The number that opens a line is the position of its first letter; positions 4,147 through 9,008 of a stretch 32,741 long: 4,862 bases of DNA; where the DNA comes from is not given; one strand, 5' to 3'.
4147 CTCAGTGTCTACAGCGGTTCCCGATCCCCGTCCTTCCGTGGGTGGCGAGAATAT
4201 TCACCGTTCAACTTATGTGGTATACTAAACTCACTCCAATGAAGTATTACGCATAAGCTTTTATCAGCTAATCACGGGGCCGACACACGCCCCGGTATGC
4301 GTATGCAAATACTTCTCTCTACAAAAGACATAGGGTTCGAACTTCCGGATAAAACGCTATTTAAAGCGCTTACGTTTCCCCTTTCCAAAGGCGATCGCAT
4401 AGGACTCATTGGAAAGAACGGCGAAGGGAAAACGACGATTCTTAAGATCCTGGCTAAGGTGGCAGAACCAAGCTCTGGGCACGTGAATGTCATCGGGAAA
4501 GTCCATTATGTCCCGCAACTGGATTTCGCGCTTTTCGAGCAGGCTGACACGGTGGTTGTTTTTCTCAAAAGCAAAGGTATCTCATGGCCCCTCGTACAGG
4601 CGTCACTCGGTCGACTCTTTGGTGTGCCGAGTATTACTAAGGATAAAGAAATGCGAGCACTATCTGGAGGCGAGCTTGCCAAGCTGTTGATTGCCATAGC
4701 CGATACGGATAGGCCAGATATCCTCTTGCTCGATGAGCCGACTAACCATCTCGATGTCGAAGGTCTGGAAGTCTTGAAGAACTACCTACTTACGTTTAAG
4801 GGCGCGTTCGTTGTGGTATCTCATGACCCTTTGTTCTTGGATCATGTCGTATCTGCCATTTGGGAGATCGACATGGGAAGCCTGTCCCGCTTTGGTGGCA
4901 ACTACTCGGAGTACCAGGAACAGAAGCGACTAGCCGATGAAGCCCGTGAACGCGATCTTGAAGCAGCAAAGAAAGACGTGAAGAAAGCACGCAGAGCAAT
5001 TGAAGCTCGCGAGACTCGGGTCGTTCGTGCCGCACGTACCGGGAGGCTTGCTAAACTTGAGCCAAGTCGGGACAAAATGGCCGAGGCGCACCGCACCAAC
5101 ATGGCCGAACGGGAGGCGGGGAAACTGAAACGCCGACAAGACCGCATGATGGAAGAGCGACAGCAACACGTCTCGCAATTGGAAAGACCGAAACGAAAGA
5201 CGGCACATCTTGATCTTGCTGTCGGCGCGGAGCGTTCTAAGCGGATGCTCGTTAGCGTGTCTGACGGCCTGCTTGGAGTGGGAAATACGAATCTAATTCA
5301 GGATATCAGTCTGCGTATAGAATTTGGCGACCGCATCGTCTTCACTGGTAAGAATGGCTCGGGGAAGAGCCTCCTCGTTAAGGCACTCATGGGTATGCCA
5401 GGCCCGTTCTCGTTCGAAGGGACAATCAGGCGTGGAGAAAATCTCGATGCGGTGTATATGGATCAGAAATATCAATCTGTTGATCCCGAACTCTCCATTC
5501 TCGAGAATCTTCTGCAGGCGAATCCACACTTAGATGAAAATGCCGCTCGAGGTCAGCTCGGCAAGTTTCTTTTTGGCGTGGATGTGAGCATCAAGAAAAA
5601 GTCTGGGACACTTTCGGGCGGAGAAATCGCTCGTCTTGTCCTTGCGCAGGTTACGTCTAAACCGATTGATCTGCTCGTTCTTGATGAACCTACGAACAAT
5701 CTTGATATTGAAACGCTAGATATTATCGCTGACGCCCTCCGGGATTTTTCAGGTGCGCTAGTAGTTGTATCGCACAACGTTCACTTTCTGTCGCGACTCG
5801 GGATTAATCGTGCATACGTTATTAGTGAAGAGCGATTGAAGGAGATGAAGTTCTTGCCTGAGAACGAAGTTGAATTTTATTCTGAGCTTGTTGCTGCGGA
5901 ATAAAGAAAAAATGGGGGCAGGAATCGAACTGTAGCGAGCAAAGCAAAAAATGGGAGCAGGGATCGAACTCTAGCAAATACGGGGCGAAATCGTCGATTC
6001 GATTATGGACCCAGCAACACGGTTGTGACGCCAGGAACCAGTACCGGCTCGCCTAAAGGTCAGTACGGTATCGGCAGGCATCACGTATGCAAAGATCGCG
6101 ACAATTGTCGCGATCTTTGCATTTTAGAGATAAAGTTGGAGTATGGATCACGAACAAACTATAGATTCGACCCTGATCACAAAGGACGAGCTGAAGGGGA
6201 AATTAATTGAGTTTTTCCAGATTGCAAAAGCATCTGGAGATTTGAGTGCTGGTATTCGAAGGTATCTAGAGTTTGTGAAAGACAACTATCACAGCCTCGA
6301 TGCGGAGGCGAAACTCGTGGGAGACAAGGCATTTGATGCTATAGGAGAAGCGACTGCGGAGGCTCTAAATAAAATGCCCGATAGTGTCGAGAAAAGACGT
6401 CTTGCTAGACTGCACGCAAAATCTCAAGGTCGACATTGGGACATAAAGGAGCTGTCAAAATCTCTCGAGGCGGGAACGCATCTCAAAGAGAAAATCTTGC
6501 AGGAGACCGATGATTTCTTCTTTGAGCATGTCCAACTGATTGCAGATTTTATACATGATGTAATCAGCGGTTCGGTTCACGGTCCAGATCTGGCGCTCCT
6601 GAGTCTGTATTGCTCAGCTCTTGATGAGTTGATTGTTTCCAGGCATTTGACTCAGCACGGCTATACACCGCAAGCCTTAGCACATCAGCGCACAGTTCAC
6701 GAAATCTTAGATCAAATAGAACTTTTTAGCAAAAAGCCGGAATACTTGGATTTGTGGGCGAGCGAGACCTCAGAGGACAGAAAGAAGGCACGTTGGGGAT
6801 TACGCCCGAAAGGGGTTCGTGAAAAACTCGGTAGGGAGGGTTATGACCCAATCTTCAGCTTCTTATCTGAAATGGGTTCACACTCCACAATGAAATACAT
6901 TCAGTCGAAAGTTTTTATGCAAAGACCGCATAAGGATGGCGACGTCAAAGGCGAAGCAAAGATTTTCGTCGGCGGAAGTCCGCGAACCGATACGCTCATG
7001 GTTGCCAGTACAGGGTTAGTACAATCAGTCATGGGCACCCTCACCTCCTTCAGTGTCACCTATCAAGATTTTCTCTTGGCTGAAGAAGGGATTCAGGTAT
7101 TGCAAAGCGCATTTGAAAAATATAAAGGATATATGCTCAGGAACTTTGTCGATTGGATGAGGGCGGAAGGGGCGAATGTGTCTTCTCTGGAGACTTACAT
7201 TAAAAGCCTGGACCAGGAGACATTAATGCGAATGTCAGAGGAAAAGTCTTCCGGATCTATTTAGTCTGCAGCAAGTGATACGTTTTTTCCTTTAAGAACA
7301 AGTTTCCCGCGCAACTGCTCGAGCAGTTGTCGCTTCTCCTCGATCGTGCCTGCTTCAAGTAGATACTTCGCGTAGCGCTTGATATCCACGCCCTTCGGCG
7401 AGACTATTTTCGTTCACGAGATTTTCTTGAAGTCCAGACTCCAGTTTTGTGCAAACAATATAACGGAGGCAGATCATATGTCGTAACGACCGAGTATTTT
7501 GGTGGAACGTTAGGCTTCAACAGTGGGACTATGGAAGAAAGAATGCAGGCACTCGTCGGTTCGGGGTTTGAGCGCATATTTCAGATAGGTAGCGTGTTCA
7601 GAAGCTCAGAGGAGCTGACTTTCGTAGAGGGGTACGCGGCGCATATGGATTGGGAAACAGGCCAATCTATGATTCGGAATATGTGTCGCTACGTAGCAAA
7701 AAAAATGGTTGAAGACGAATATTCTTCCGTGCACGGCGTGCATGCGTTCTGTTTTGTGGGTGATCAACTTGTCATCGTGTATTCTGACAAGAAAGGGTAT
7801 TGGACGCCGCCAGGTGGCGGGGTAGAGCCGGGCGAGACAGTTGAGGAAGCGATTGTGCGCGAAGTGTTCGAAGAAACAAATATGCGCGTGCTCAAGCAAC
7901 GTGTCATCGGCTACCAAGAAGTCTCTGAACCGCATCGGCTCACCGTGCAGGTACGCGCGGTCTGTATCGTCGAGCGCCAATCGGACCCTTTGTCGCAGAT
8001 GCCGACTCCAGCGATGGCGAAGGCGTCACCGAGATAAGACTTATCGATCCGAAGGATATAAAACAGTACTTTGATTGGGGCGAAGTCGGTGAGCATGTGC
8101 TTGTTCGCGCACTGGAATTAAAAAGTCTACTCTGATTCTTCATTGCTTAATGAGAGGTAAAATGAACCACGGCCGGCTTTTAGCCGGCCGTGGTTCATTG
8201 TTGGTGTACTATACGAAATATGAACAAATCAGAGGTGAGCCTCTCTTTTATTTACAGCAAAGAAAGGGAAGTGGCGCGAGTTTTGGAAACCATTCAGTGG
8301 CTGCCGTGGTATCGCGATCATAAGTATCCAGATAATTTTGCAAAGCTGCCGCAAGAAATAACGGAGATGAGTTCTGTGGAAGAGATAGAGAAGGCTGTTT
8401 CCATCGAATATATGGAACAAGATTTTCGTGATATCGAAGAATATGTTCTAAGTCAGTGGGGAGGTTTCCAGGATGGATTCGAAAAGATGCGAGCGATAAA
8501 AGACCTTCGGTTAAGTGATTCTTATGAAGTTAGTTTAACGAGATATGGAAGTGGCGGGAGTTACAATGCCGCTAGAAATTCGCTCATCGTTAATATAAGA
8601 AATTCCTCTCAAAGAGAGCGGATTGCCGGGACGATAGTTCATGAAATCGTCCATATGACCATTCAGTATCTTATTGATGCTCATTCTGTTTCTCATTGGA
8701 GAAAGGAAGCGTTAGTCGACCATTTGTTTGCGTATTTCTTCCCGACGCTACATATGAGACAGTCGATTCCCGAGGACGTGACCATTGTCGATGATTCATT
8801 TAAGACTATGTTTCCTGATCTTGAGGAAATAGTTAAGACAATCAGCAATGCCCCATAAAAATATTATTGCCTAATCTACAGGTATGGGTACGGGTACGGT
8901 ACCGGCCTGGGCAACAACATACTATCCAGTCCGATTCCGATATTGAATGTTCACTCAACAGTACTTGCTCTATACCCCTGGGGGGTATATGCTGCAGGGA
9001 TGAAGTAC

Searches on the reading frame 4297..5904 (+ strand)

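Call 7: search_protein_families(library=pfam, proteins=[window:4297-5904:+])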
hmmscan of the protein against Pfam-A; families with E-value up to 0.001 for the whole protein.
window:4297-5904:+ (535 aa): 10 families
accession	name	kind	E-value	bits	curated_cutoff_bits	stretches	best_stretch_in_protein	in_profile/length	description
PF00005.33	ABC_tran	-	5.3e-37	127.9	25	2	335-467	2-137/137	ABC transporter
PF13304.12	AAA_21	-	2.7e-16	61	27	1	446-498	247-303/304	AAA domain, putative AbiEii toxin, Type IV TA system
PF02463.25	SMC_N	-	1.2e-10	41.7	40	0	438-500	136-204/220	RecF/RecN/SMC N terminal domain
PF13555.12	AAA_29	-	2.2e-06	27.8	27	0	339-365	17-43/61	P-loop containing region of AAA domain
PF13175.12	AAA_15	-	3.4e-06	27.3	32.1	0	37-59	28-50/374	AAA ATPase domain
PF13401.12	AAA_22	-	2.3e-05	25.2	27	0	37-160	10-104/130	AAA domain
PF12848.13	ABC_tran_Xtn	-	0.00028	21.4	25.9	0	189-255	1-71/85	ABC transporter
PF00004.35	AAA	-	0.00048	21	21.2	0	37-57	3-23/131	ATPase family associated with various cellular activities (AAA)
PF02367.23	TsaE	-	0.00081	19.8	26.6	0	23-56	12-45/128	Threonylcarbamoyl adenosine biosynthesis protein TsaE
PF00006.31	ATP-synt_ab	-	0.00089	19.4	29.5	0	26-66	8-46/213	ATP synthase alpha/beta family, nucleotide-binding domain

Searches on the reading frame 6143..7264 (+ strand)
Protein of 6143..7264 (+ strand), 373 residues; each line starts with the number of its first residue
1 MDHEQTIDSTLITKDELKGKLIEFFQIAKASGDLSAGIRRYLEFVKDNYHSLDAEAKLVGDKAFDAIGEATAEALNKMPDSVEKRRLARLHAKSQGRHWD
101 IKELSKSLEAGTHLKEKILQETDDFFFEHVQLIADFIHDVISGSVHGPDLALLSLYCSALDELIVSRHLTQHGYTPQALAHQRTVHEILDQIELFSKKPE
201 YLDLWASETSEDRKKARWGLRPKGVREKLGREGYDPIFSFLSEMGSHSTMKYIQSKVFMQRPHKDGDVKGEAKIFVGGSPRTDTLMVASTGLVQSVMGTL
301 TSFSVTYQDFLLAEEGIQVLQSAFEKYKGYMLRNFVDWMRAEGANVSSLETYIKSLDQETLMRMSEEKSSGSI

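Call 7: search_protein_families(library=pfam, proteins=[window:6143-7264:+])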
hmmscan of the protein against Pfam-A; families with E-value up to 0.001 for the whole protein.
window:6143-7264:+ (373 aa): 0 families

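Call 66: search_protein_families(library=pfam, proteins=[window:6143-7264:+], max_evalue=1)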
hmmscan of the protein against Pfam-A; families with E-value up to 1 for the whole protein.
window:6143-7264:+ (373 aa): 1 family
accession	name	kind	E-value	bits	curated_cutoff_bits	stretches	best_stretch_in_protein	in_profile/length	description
PF18928.5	DUF5677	-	0.0043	17.6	27.1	1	151-201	3-53/166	Family of unknown function (DUF5677)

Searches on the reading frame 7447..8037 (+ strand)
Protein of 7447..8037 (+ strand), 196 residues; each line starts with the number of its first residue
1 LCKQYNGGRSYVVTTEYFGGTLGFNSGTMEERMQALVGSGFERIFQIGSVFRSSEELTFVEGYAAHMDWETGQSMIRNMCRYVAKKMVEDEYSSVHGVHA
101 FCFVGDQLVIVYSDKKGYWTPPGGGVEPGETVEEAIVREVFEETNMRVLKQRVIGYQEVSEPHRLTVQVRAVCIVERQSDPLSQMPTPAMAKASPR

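Call 7: search_protein_families(library=pfam, proteins=[window:7447-8037:+])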
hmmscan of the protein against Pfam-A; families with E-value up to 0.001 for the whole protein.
window:7447-8037:+ (196 aa): 2 families
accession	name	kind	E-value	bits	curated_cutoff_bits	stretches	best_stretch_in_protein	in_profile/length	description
PF00293.34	NUDIX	-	1.7e-12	47.9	21.1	1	113-155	25-67/134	NUDIX domain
PF00152.25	tRNA-synt_2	-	0.00028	20.5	25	1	33-92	83-148/308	tRNA synthetases class II (D, K and N)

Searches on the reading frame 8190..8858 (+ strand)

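Call 7: search_protein_families(library=pfam, proteins=[window:8190-8858:+])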
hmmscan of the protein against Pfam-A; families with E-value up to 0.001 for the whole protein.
window:8190-8858:+ (222 aa): 0 families

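Call 66: search_protein_families(library=pfam, proteins=[window:8190-8858:+], max_evalue=1)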
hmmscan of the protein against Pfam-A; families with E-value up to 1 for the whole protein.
window:8190-8858:+ (222 aa): 2 families
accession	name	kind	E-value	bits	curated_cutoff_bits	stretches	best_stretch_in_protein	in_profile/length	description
PF10263.15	SprT-like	-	0.017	15.4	25.6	1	121-169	32-84/108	SprT-like family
PF20573.4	DUF6782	-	0.17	11.6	27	1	96-157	44-102/241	Putative metallopeptidase family (DUF6782)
